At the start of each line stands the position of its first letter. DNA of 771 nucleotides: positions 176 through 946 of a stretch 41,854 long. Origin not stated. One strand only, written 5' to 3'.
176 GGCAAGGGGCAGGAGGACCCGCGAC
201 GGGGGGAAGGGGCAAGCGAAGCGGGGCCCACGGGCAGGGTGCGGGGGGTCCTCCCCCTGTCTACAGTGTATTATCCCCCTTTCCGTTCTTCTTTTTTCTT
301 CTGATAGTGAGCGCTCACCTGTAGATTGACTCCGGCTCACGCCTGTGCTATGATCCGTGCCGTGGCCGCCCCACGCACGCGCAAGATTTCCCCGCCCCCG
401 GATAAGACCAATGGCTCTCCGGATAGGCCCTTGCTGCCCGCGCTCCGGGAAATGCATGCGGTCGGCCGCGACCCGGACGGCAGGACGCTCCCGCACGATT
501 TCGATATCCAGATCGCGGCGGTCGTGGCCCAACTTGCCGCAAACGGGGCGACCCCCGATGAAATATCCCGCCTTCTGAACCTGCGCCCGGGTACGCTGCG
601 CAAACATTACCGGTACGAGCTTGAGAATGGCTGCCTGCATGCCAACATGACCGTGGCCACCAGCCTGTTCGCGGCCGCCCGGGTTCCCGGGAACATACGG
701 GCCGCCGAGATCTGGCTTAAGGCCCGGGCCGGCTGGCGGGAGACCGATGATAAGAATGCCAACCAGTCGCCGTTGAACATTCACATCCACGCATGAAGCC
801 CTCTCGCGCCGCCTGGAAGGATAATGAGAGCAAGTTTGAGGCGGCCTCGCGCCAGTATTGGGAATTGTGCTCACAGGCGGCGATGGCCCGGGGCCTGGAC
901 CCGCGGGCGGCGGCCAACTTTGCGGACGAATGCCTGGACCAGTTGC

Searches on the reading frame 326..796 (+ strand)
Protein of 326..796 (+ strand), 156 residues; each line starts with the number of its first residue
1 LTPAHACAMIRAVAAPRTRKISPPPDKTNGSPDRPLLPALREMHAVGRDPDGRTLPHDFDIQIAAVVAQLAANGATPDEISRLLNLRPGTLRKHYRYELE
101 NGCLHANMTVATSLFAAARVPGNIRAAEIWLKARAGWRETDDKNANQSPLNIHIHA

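Call 95: search_protein_families(library=pfam, alignment_id=A5, max_evalue=0.001)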
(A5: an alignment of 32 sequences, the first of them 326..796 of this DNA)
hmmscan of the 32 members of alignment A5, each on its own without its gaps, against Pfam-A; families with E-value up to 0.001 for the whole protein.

A. member 1, window:326-796:+ (156 aa): 0 families

B. families by the number of members that match (of 32 scanned): 4 families
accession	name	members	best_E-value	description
PF19821.5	Phage_capsid_2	1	3.5e-75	Phage capsid protein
PF08291.16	Peptidase_M15_3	1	1.6e-15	Peptidase M15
PF25181.1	Phage_Bbp19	1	6.5e-14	Bbp19-like phage protein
PF24072.1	T7_gp14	1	1.8e-05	T7 virus internal virion protein gp14 family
